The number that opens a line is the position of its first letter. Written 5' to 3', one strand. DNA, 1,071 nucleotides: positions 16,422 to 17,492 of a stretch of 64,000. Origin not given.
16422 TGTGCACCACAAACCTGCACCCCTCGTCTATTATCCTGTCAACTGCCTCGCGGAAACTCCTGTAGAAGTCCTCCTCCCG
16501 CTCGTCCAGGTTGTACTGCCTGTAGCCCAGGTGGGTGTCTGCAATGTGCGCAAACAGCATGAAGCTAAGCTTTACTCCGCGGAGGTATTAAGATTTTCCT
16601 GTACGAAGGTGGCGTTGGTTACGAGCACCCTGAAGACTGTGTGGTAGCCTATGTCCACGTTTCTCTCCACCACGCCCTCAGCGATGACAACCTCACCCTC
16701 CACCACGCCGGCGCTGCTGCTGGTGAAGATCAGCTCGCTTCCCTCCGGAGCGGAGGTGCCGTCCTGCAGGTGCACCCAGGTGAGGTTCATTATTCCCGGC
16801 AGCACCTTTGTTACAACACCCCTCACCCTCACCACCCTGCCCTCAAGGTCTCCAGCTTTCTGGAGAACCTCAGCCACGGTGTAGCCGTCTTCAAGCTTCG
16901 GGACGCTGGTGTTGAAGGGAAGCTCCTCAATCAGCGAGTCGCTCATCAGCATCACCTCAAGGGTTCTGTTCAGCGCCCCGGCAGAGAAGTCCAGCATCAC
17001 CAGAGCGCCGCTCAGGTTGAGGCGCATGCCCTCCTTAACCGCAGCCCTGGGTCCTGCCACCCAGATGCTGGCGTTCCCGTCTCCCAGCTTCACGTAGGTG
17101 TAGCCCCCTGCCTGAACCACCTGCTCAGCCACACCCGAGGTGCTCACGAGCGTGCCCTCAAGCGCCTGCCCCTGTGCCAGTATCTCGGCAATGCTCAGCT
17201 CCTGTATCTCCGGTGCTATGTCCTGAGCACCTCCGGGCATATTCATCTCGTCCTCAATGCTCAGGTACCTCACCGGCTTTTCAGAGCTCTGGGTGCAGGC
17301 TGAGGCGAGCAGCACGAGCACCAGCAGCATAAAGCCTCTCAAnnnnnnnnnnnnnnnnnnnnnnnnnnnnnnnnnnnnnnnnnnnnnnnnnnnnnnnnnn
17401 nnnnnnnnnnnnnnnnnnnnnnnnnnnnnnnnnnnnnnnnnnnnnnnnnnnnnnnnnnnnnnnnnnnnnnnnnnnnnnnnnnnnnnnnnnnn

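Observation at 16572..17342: Exported, heavily sequon-decorated tandem OB-fold protein embedded in the mre11-rad50 operon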

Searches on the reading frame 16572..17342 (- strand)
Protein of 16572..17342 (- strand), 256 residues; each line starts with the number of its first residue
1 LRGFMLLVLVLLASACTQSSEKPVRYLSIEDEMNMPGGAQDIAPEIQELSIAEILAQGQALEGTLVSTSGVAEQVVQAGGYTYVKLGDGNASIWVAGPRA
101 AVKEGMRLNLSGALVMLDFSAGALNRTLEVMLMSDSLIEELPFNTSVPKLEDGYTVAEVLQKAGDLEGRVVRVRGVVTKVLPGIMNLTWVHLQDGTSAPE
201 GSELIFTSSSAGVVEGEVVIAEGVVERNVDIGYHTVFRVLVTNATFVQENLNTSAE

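Call 3: search_protein_families(library=pfam, proteins=[window:16572-17342:-], max_evalue=0.1)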
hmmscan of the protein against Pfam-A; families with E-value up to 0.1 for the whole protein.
window:16572-17342:- (256 aa): 1 family
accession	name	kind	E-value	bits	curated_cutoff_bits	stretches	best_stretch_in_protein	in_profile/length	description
PF01336.31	tRNA_anti-codon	-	0.013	15.8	27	0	70-99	5-35/75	OB-fold nucleic acid binding domain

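Call 4: search_protein_families(library=ncbifam, proteins=[window:16572-17342:-], max_evalue=0.1)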
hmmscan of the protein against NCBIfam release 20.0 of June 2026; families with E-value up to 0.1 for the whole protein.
window:16572-17342:- (256 aa): 0 families

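Call 5: find_homologous_proteins(query=window:16572-17342:-, max_evalue=0.001)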
Query window:16572-17342:- (256 aa): 56 proteins with E <= 0.001 among 3334 candidates.
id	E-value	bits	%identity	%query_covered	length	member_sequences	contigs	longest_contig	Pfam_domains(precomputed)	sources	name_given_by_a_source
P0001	1.3e-156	537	100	100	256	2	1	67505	-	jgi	-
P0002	1.7e-99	350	70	94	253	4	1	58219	-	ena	-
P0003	1.1e-98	348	69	94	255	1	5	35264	-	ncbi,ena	-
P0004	1.9e-47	180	42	93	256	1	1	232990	-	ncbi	-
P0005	4.6e-46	175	43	92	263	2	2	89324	-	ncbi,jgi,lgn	jgi:hypothetical protein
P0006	7.0e-46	175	43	96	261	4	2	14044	-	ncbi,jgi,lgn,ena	-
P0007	1.2e-42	164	42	94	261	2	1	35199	-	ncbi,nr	ncbi:MAG: hypothetical protein GXO66_01130 [Euryarchaeota archaeon]|nr:hypothetical protein [Euryarc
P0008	8.5e-32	129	42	68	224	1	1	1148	-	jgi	jgi:hypothetical protein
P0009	1.6e-29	121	39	68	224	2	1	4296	-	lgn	-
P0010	3.7e-29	120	41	68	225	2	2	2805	-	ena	-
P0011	3.8e-29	120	41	68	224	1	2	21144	-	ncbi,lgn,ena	-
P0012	5.3e-29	120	40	68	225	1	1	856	-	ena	-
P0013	7.7e-29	119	38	68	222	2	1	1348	-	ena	-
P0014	5.2e-28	116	38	68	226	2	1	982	-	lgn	-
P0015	1.4e-27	115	37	73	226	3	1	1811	-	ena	-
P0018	9.9e-26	109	28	74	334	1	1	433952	-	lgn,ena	-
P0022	2.8e-24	104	37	68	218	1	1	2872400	-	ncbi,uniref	ncbi:hypothetical protein [Sulfurimonas sp. HSL3-7]|uniref:hypothetical protein n=1 Tax=Sulfonitrofi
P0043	1.3e-17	82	25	69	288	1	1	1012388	-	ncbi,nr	ncbi:MAG: nucleotide-binding protein [Proteobacteria bacterium]|nr:nucleotide-binding protein [Pseud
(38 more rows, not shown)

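Call 6: search_solved_structures(query=window:16572-17342:-, max_evalue=10, show_alignments=2)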
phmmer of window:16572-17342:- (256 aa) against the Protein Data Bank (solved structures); distinct sequences matched with E-value up to 10: 4.
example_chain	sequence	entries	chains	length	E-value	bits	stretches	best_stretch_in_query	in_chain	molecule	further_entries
2dcm_A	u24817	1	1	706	0.8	12.6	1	151-181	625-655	dipeptidyl aminopeptidase IV, putative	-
2d5l_A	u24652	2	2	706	0.8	12.6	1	151-181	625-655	dipeptidyl aminopeptidase IV, putative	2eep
2z3w_A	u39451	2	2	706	0.83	12.6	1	151-181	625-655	Dipeptidyl aminopeptidase IV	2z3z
6hun_A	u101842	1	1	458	0.87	12.5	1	61-123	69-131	Ribulose bisphosphate carboxylase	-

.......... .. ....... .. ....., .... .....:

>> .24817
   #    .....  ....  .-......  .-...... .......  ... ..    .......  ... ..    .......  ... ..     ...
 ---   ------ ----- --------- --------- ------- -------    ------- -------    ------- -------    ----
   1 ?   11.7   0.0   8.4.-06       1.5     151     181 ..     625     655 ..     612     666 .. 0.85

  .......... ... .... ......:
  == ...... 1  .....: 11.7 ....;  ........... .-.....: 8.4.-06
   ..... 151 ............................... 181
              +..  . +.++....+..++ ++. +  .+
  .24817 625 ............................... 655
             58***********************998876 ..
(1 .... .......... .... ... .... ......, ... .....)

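Call 7: find_encoding_contigs(protein=P0003, flank=8000, max_places=3)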
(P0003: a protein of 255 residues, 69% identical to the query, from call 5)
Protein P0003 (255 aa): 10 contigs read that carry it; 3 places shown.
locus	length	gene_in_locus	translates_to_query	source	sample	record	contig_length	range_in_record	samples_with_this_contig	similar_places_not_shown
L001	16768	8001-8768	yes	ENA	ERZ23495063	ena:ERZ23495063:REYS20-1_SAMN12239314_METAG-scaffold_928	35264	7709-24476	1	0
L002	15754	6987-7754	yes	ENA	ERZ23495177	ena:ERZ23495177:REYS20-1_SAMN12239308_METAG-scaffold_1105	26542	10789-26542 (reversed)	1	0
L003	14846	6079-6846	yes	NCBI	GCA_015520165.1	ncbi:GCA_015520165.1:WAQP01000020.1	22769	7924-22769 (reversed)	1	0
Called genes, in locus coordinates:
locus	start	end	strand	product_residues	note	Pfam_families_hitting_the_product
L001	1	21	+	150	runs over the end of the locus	-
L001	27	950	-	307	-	PF13545:HTH_Crp_2 (faint), PF04122:CW_binding_2 (weak), PF09339:HTH_IclR (faint), PF01978:TrmB (faint), PF12802:MarR_2, PF13412:HTH_24 (faint), PF24034:DUF7343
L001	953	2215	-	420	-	PF01595:CNNM, PF00571:CBS, PF03471:CorC_HlyC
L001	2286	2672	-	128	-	PF01201:Ribosomal_S8e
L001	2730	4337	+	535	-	PF00009:GTP_EFTU, PF03144:GTP_EFTU_D2, PF03143:GTP_EFTU_D3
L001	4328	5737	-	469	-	PF01663:Phosphodiest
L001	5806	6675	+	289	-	PF06745:ATPase, PF08423:Rad51 (weak), PF13481:AAA_25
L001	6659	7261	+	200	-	-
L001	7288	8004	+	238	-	PF06745:ATPase, PF13481:AAA_25, PF23442:DUF7125 (weak)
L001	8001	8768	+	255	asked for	-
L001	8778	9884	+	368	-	PF00149:Metallophos, PF12850:Metallophos_2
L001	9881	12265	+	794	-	PF02463:SMC_N, PF13166:AAA_13 (faint), PF13175:AAA_15, PF13304:AAA_21, PF13476:AAA_23, PF13555:AAA_29 (weak), PF04423:Rad50_zn_hook (weak), PF13558:SbcC_Walker_B (weak), +1 more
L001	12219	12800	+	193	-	PF01949:Endo_dU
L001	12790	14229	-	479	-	PF00361:Proton_antipo_M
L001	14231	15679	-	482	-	PF00361:Proton_antipo_M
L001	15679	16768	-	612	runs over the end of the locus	PF00662:Proton_antipo_N, PF00361:Proton_antipo_M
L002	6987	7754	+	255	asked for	-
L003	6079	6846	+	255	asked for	-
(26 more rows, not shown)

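Call 8: find_encoding_contigs(protein=P0004, flank=8000, max_places=3)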
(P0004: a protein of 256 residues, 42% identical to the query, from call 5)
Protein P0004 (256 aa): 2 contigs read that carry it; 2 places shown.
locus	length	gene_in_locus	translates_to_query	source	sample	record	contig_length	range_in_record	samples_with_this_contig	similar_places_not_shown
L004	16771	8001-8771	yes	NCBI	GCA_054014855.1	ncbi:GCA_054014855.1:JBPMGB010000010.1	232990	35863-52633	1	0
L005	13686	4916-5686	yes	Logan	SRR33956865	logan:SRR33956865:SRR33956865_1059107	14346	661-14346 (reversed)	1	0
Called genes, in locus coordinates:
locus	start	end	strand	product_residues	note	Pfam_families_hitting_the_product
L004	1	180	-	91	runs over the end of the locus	PF01909:NTP_transf_2, PF18765:Polbeta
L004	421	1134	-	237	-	-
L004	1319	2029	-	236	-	PF13353:Fer4_12, PF04055:Radical_SAM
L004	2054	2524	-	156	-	PF13597:NRDD, PF13098:Thioredoxin_2 (faint), PF00462:Glutaredoxin (weak), PF13192:Thioredoxin_3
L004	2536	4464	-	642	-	PF13597:NRDD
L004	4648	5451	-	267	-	-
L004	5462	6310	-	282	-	PF01678:DAP_epimerase, PF02567:PhzC-PhzF, PF01678:DAP_epimerase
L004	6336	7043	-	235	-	PF23023:Anti-Pycsar_Apyc1, PF00753:Lactamase_B, PF12706:Lactamase_B_2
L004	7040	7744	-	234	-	PF04250:DUF429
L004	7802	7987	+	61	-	PF04021:Class_IIIsignal (weak)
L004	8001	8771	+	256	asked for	-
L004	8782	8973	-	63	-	-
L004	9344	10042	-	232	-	PF01259:SAICAR_synt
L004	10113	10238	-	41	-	-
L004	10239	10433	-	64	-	-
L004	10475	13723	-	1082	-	PF25596:CPSase_L_D1, PF02786:CPSase_L_D2, PF02787:CPSase_L_D3, PF25596:CPSase_L_D1, PF02222:ATP-grasp, PF02786:CPSase_L_D2, PF07478:Dala_Dala_lig_C, PF02142:MGS, +5 more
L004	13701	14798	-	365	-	PF00988:CPSase_sm_chain, PF00117:GATase, PF07722:Peptidase_C26 (weak)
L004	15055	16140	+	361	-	PF00310:GATase_2, PF13522:GATase_6 (weak), PF13537:GATase_7 (faint)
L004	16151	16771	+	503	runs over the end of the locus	PF12837:Fer4_6 (weak), PF13237:Fer4_10, PF14697:Fer4_21, PF12838:Fer4_7, PF13187:Fer4_9, PF01645:Glu_synthase, PF03060:NMO, PF04898:Glu_syn_central, +6 more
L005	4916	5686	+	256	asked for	-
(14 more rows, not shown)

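Call 9: find_encoding_contigs(protein=P0002, flank=8000, max_places=3)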
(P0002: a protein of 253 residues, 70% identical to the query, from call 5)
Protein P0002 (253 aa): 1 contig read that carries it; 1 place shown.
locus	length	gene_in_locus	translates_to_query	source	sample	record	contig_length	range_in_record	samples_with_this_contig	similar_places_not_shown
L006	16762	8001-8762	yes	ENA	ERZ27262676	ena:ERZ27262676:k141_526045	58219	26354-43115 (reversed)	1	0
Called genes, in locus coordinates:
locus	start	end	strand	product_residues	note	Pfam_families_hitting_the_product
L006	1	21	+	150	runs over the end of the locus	-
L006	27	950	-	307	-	PF13545:HTH_Crp_2 (faint), PF04122:CW_binding_2 (weak), PF09339:HTH_IclR (faint), PF01978:TrmB (faint), PF12802:MarR_2, PF13412:HTH_24 (faint), PF24034:DUF7343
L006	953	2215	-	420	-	PF01595:CNNM, PF00571:CBS, PF03471:CorC_HlyC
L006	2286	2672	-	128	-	PF01201:Ribosomal_S8e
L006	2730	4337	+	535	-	PF00009:GTP_EFTU, PF03144:GTP_EFTU_D2, PF03143:GTP_EFTU_D3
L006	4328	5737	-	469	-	PF01663:Phosphodiest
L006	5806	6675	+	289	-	PF06745:ATPase, PF08423:Rad51 (weak), PF13481:AAA_25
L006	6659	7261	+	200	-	-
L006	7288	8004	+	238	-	PF06745:ATPase, PF13481:AAA_25 (weak), PF23442:DUF7125 (weak)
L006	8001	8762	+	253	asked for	-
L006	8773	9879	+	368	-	PF00149:Metallophos, PF12850:Metallophos_2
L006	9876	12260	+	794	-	PF00005:ABC_tran (faint), PF02463:SMC_N, PF13166:AAA_13 (faint), PF13175:AAA_15, PF13304:AAA_21, PF13476:AAA_23, PF13555:AAA_29 (weak), PF13558:SbcC_Walker_B (weak), +1 more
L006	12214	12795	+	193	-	PF01949:Endo_dU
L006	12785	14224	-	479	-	PF00361:Proton_antipo_M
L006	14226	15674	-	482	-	PF00361:Proton_antipo_M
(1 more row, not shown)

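Call 12: find_encoding_contigs(protein=P0005, flank=8000, max_places=2)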
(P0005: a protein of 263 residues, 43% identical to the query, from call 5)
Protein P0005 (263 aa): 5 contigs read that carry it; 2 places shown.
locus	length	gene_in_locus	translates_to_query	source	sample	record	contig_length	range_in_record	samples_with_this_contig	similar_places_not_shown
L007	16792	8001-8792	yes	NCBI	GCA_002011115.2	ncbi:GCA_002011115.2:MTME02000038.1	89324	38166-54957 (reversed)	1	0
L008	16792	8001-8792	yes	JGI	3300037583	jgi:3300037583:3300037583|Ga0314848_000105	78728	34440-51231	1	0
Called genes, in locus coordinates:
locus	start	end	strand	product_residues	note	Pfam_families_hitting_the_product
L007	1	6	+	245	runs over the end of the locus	PF02665:Nitrate_red_gam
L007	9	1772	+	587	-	PF13183:Fer4_8, PF13237:Fer4_10 (faint), PF13534:Fer4_17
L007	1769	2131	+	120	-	PF00085:Thioredoxin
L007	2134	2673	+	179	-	-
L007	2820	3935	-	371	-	PF12679:ABC2_membrane_2, PF12698:ABC2_membrane_3, PF01061:ABC2_membrane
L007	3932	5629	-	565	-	PF12679:ABC2_membrane_2, PF12698:ABC2_membrane_3, PF12730:ABC2_membrane_4 (weak), PF13367:PrsW-protease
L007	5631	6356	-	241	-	PF00005:ABC_tran, PF13304:AAA_21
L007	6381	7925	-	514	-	PF04675:DNA_ligase_A_N, PF01068:DNA_ligase_A_M, PF04679:DNA_ligase_A_C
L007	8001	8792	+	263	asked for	-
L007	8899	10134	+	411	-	PF00149:Metallophos, PF12850:Metallophos_2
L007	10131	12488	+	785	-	PF00005:ABC_tran (faint), PF02463:SMC_N, PF13166:AAA_13 (faint), PF13175:AAA_15, PF13304:AAA_21 (weak), PF13476:AAA_23, PF04423:Rad50_zn_hook (weak), PF13558:SbcC_Walker_B (weak)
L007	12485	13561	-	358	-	PF08735:DUF1786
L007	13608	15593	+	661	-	PF13620:CarboxypepD_reg, PF24025:Ig_DR_A0283-like (faint), PF13715:CarbopepD_reg_2 (faint), PF13620:CarboxypepD_reg (weak)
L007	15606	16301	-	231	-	PF00149:Metallophos, PF12850:Metallophos_2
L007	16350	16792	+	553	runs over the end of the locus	-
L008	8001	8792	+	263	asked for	-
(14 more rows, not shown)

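Call 13: find_encoding_contigs(protein=P0007, flank=8000, max_places=2)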
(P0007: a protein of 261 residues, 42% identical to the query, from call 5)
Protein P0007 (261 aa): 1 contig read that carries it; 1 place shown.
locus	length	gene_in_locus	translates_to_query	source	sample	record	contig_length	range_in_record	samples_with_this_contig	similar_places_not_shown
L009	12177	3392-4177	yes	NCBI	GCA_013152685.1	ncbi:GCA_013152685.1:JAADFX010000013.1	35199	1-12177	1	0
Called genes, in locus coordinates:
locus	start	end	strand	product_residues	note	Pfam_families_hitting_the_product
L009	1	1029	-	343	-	PF12679:ABC2_membrane_2, PF12698:ABC2_membrane_3, PF01061:ABC2_membrane (weak)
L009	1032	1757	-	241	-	PF00005:ABC_tran, PF13304:AAA_21 (weak)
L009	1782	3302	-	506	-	PF04675:DNA_ligase_A_N, PF01068:DNA_ligase_A_M, PF09414:RNA_ligase (weak), PF04679:DNA_ligase_A_C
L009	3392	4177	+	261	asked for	-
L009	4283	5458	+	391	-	PF00149:Metallophos, PF12850:Metallophos_2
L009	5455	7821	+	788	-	PF02463:SMC_N, PF13175:AAA_15, PF13304:AAA_21 (weak), PF13476:AAA_23, PF13555:AAA_29 (weak), PF04423:Rad50_zn_hook (weak), PF13166:AAA_13 (weak), PF13304:AAA_21 (weak), +3 more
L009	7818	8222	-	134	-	-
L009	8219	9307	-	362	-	PF08735:DUF1786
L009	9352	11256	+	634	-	PF13620:CarboxypepD_reg, PF24025:Ig_DR_A0283-like (faint), PF13620:CarboxypepD_reg (weak)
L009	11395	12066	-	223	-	PF00149:Metallophos, PF12850:Metallophos_2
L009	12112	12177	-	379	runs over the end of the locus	PF00266:Aminotran_5, PF01041:DegT_DnrJ_EryC1, PF01212:Beta_elim_lyase (weak)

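Call 14: find_related_loci(query=A1, collection=genome_contigs, flank=7000)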
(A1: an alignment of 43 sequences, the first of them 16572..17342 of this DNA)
Query A1 (256 aa) in genome_contigs; peptide patterns used: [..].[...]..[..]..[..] (x = any residue, [..] = any of these).
600 stretches matched a pattern (row limit reached: there are more); 593 encode a relative of the query (tblastn E <= 1e-3); the best 80 are kept; 80 distinct loci.
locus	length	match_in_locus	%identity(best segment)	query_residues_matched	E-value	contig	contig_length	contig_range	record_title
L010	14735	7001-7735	43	14-249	5e-53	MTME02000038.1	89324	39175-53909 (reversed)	MAG: Candidatus Pyrohabitans sp. JdFR-17 NRA7_48_263_length_89324_cov_849, whole genome shotgun sequence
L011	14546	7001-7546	37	74-247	3e-34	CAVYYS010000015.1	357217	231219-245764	MAG: uncultured Helicobacteraceae bacterium isolate MFD02923.bin.2.51 genome assembly, contig: contig_8691, whole genome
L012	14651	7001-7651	36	49-246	5e-32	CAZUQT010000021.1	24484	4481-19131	MAG TPA_asm: uncultured Elusimicrobiaceae bacterium isolate SRP302447_co3_112 genome assembly, contig: NODE_5582_length_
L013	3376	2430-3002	34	74-251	7e-31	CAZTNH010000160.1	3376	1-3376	MAG TPA_asm: uncultured Sulfurimonas sp. isolate binchicken_co36_213 genome assembly, contig: NODE_22578_length_3376_cov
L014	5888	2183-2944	30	39-252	4e-30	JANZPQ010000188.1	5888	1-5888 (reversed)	MAG: Desulfobulbaceae bacterium isolate KFIS7 k141_112038, whole genome shotgun sequence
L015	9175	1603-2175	37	68-249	9e-29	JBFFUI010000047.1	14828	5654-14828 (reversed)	MAG: Sulfurimonadaceae bacterium isolate Mix_mud23.2022.09.12 k141_2366971_length_14828_cov_16.3876, whole genome shotgu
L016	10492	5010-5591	35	69-244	5e-29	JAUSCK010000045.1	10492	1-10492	MAG: Elusimicrobiota bacterium isolate E14_concoct.bin.112_sub E14_k141_1646111, whole genome shotgun sequence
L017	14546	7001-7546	34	74-246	5e-29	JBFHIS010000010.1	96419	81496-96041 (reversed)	MAG: Sulfurimonadaceae bacterium isolate Mix_sand07.2021.05.G.45 k141_679692_length_96419_cov_26.9951, whole genome shot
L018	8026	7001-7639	33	69-244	4e-28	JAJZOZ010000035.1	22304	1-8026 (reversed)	MAG: bacterium isolate SKS1.bin104 NODE_4083_length_22304_cov_3.962574, whole genome shotgun sequence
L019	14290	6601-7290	31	56-248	1e-27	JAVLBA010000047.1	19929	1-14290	MAG: Desulfurivibrionaceae bacterium isolate Uz-K9-06 NODE_47_length_19929_cov_3.117721, whole genome shotgun sequence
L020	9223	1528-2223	30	48-244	8e-28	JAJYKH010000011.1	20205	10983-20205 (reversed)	MAG: Deltaproteobacteria bacterium isolate DBS2-1.bin30 NODE_4683_length_20205_cov_1.376930, whole genome shotgun sequen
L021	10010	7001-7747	29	35-249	1e-27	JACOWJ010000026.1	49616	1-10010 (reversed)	MAG: Nitrospinota bacterium isolate NC_groundwater_123_Ag_B-0.1um_58_14 S3_GD2017_2_B1_scaffold_198, whole genome shotgu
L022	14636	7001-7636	32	57-248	1e-27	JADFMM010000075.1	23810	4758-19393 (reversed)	MAG: Planctomycetota bacterium isolate B58T3L14 B58T3L14_NODE1132, whole genome shotgun sequence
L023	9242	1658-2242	32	71-248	1e-27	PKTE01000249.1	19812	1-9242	MAG: Salinivirgaceae bacterium isolate BM715 sc_1607, whole genome shotgun sequence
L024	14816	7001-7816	26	7-248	1e-27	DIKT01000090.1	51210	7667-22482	MAG TPA_asm: Desulfobulbaceae bacterium UBA5611 UBA5611_contig_46041, whole genome shotgun sequence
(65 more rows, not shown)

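Call 15: predict_structure(alignment_id=A1)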
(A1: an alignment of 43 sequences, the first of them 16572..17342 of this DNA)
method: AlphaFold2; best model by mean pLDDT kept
length: 256 residues; sequences in the alignment: 43
mean_pLDDT: 86.8   pTM: 0.69
mean pLDDT of the five models: 86.8, 86.4, 86.3, 85.9, 84.4
residues with pLDDT >= 90: 172; 70-90: 37; 50-70: 35; < 50: 12
segments of 3 or more residues with pLDDT < 50: 20-27
pLDDT, mean of each block of 10 residues (from residue 1): 60 56 48 60 85 97 95 93 97 95 97 94 93 90 87 98 98 96 90 95 96 94 96 83 96 58
secondary structure, 60 per line:
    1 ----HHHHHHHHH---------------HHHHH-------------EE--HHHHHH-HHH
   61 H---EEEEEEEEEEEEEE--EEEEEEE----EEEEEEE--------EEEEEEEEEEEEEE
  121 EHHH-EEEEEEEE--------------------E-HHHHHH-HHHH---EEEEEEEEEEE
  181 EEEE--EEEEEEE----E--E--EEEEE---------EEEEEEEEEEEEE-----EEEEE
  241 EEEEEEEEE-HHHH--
elements in order: H5-13 H29-33 H51-56 H58-61 E65-78 E81-87 E92-98 E107-121 E126-133 H156-161 H163-166 E170-184 E187-193 E204-208 E218-230 E236-249 H251-254
